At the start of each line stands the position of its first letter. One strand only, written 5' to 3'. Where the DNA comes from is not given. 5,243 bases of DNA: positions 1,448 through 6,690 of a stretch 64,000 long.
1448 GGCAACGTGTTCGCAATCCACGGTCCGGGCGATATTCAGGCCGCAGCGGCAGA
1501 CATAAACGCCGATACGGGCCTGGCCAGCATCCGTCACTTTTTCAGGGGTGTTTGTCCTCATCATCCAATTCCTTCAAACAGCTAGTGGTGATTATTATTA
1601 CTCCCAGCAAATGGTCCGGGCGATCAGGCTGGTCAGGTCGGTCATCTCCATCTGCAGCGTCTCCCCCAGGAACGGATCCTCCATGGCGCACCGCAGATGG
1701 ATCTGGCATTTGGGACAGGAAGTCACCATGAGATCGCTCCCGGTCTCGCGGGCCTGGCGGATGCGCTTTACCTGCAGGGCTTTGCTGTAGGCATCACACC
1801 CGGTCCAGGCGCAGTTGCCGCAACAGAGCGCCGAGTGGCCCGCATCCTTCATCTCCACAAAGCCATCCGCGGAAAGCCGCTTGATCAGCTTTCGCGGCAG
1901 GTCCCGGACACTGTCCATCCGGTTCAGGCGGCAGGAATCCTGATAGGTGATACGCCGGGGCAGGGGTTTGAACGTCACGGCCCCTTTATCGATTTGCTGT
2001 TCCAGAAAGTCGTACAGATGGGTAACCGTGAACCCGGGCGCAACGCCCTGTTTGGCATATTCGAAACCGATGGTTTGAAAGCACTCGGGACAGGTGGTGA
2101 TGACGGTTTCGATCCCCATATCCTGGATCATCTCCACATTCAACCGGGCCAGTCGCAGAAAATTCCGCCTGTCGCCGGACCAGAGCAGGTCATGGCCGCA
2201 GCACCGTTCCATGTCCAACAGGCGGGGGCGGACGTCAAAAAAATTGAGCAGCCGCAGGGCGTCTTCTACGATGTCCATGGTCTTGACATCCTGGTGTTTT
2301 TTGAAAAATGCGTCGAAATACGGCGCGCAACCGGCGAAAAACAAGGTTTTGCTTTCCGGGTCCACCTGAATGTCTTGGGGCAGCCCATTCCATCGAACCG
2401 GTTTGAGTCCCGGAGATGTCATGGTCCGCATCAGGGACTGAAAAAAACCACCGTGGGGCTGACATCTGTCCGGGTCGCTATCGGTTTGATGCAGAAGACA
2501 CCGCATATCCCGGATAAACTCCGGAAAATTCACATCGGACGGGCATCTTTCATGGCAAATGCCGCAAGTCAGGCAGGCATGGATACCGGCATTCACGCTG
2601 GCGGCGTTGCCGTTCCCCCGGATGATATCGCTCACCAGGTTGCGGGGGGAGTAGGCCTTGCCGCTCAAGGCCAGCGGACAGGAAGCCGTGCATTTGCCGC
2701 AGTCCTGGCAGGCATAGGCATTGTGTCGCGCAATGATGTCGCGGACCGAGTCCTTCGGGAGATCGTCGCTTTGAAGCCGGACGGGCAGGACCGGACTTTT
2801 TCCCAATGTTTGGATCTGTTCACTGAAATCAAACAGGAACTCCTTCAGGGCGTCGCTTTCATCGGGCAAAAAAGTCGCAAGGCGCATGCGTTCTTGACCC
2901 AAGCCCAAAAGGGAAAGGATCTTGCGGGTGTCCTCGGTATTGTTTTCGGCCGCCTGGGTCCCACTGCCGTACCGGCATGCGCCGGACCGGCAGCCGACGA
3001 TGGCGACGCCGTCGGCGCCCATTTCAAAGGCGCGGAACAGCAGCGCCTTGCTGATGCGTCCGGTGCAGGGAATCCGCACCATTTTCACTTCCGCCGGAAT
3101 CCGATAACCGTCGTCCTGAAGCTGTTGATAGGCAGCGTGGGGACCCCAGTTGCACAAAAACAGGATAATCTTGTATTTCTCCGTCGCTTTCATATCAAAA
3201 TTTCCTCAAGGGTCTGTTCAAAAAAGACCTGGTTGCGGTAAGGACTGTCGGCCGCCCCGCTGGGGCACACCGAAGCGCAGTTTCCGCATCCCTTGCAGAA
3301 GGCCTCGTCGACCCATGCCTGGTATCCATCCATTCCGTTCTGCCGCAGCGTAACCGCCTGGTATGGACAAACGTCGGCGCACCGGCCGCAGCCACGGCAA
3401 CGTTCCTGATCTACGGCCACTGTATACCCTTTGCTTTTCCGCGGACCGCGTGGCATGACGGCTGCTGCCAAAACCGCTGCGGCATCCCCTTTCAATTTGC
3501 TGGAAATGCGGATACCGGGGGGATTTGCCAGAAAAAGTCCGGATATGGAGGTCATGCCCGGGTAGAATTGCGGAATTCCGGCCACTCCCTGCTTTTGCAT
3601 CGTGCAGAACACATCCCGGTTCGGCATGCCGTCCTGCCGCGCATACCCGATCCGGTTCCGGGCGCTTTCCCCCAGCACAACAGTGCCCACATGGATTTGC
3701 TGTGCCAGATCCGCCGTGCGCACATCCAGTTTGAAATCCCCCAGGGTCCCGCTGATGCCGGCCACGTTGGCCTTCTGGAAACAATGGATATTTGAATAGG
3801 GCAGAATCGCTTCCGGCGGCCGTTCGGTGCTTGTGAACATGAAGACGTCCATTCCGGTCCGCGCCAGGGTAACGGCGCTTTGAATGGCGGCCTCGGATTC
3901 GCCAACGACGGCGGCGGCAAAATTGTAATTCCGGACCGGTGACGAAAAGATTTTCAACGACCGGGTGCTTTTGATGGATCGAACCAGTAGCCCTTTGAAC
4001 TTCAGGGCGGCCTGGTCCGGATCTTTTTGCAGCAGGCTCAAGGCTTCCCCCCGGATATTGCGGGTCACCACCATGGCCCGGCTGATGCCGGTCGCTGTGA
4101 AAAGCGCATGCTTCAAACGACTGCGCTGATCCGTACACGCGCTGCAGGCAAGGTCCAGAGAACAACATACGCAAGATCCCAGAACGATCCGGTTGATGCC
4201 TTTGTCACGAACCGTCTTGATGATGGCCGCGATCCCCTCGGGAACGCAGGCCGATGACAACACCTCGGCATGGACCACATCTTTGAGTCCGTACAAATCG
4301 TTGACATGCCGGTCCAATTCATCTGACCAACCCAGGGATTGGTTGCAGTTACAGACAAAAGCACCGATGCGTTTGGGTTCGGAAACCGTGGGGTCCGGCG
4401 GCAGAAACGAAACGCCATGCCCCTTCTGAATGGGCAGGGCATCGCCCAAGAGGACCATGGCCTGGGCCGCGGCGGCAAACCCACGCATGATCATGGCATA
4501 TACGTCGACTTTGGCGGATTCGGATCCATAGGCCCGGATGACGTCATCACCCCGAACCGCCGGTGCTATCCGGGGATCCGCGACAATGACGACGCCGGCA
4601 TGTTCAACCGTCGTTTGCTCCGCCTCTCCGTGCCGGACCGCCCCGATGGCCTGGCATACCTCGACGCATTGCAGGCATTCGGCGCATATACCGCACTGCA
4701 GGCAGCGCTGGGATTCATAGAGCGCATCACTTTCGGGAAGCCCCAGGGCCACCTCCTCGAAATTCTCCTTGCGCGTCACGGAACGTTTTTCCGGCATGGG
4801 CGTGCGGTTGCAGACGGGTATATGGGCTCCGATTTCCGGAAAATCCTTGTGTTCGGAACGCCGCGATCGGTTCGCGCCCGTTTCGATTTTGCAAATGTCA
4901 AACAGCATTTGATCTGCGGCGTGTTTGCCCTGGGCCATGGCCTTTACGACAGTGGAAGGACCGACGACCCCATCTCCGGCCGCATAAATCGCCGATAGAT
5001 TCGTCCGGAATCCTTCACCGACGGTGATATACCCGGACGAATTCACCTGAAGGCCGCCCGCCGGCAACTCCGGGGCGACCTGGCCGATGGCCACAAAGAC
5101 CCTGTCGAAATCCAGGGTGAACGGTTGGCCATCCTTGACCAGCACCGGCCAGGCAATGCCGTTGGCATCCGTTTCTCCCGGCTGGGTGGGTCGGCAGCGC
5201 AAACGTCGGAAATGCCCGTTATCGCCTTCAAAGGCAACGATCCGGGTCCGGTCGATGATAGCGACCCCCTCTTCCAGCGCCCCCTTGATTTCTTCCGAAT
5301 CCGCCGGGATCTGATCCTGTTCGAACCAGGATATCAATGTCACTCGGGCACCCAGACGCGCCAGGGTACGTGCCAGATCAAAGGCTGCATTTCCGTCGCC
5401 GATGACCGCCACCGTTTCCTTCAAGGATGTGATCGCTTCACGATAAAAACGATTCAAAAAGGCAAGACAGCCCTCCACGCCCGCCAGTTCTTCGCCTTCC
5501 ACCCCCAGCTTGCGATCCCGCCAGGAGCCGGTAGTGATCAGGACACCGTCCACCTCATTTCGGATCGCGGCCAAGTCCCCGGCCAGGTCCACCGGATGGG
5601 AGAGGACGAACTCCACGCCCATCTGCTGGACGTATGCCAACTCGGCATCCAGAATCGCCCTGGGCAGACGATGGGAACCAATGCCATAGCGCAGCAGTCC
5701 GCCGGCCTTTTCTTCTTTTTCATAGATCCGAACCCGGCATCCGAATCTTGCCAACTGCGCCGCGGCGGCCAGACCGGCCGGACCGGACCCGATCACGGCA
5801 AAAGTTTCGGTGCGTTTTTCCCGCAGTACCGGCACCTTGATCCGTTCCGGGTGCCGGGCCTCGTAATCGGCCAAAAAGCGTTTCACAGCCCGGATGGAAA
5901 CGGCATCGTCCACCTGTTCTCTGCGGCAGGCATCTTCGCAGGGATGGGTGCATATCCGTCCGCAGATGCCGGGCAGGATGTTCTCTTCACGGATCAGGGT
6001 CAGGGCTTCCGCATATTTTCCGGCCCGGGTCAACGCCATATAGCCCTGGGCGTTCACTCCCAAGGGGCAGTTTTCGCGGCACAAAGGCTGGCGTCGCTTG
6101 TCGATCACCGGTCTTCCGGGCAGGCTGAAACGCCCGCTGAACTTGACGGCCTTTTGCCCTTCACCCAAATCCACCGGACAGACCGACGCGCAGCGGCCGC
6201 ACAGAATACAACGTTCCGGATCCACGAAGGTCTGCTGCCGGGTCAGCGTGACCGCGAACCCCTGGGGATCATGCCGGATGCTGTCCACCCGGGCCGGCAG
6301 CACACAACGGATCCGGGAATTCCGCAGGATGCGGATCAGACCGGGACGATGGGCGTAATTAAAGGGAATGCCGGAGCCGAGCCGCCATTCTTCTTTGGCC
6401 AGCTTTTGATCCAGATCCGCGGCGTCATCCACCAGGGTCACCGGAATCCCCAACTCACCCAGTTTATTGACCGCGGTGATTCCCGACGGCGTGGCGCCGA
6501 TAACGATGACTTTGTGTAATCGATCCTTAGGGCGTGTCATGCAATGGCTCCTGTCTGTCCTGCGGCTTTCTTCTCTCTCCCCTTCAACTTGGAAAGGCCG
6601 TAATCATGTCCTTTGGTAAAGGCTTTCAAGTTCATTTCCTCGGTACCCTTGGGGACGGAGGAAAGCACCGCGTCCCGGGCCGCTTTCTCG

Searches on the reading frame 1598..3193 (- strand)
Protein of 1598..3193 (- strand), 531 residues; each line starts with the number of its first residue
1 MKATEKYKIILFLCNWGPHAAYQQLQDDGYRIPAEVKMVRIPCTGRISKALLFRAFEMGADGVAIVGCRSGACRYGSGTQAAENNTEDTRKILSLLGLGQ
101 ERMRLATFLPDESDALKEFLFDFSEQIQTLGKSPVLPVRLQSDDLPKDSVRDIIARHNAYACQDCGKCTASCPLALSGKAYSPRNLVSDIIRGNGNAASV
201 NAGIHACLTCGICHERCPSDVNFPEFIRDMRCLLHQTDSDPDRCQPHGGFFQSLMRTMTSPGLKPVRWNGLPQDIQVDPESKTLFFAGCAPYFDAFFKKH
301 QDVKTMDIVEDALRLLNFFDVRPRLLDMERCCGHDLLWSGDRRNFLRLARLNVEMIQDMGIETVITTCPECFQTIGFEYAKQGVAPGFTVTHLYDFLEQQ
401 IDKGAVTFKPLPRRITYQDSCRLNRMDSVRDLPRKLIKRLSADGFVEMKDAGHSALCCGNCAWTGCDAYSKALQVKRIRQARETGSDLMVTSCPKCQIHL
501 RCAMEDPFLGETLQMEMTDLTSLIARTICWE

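Call 71: search_protein_families(library=pfam, proteins=[window:1598-3193:-], max_evalue=0.00001)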
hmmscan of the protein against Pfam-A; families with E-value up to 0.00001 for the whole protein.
window:1598-3193:- (531 aa): 6 families
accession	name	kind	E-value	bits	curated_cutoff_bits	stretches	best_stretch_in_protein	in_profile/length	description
PF02662.21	FlpD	-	1.6e-32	112.5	22.3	1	9-131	1-123/123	Methyl-viologen-reducing hydrogenase, delta subunit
PF02754.22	CCG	-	2.7e-24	85.5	20.6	2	415-501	1-85/85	Cysteine-rich domain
PF13534.11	Fer4_17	-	2.9e-08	34.6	22.2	1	161-222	1-61/61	4Fe-4S dicluster domain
PF13183.11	Fer4_8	-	1.9e-07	32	27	1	159-221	2-68/68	4Fe-4S dicluster domain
PF13187.11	Fer4_9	-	5.5e-07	30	27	1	161-220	1-50/52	4Fe-4S dicluster domain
PF13237.11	Fer4_10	-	9.4e-07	29.1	25.5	1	157-218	4-53/53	4Fe-4S dicluster domain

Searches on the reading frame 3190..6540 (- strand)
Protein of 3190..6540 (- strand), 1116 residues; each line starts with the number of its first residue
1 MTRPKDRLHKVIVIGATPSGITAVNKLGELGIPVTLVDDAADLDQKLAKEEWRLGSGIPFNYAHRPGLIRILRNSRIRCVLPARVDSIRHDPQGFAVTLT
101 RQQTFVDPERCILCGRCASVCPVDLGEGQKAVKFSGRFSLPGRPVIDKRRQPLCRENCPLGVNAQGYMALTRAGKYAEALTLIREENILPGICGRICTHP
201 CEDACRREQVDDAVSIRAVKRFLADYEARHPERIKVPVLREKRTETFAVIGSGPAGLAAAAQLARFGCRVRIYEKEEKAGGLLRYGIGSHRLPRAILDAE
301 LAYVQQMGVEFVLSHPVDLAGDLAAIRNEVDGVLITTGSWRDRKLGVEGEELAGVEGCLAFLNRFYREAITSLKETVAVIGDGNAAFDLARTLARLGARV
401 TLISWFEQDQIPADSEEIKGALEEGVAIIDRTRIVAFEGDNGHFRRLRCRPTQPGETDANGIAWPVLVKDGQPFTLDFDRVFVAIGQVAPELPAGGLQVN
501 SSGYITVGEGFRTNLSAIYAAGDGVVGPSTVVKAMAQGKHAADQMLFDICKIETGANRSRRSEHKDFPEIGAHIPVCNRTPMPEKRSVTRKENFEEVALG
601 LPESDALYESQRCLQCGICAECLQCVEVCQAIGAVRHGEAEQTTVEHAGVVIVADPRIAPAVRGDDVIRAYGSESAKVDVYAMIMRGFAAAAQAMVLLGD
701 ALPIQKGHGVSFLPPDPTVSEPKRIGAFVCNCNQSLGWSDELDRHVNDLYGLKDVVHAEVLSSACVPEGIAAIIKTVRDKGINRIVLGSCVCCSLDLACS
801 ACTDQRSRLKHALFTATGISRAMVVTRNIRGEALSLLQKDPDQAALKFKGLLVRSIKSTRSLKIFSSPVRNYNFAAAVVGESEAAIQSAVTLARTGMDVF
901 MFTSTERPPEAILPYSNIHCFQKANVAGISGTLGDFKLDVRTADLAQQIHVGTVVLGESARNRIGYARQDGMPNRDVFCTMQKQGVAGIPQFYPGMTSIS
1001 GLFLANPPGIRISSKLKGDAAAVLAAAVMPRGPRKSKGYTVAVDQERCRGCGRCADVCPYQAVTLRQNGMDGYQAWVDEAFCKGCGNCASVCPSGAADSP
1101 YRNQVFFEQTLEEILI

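Call 71: search_protein_families(library=pfam, proteins=[window:3190-6540:-], max_evalue=0.00001)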
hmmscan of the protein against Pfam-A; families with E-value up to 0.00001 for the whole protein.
window:3190-6540:- (1116 aa): 22 families
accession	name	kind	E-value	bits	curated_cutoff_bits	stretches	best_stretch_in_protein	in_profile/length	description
PF07992.20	Pyr_redox_2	-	9.4e-36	124.1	26.1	1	248-538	4-291/291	Pyridine nucleotide-disulphide oxidoreductase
PF14691.11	Fer4_20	-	4.1e-20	72.1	25.8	1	151-229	29-110/113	Dihydroprymidine dehydrogenase domain II, 4Fe-4S cluster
PF13738.12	Pyr_redox_3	-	5.6e-17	62.4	30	0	333-405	128-195/305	Pyridine nucleotide-disulphide oxidoreductase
PF00037.32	Fer4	-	1.3e-16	60.1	21.1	2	106-124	3-21/24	4Fe-4S binding domain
PF00070.33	Pyr_redox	-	3.4e-15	56.8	22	0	377-442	2-71/82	Pyridine nucleotide-disulphide oxidoreductase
PF12837.12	Fer4_6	-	7.3e-14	51.4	25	1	1041-1062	2-23/24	4Fe-4S binding domain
PF12838.12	Fer4_7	-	6.7e-13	49.3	27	1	1047-1096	1-52/52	4Fe-4S dicluster domain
PF03486.20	HI0933_like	-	1.9e-10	41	50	0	247-281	3-37/244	HI0933-like protein Rossmann domain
PF12797.12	Fer4_2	-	2e-10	40.4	24.5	0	1041-1060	3-22/22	4Fe-4S binding domain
PF01494.25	FAD_binding_3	-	4e-10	39.9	22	0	248-279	5-36/349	FAD binding domain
PF13450.12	NAD_binding_8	-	7.6e-10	39.4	21.9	1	249-283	1-35/68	NAD(P)-binding Rossmann-like domain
PF14697.11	Fer4_21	-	1.2e-09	38.6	35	1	1043-1094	3-53/59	4Fe-4S dicluster domain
PF13187.11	Fer4_9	-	1.3e-08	35.1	27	1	1047-1096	1-51/52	4Fe-4S dicluster domain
PF13237.11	Fer4_10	-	6.8e-08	32.8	25.5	1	1042-1093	3-53/53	4Fe-4S dicluster domain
PF25160.1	LdpA_Fe-S-bd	-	1e-07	32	27.6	0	1041-1065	21-45/49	LdpA Fe-S cluster-binding domain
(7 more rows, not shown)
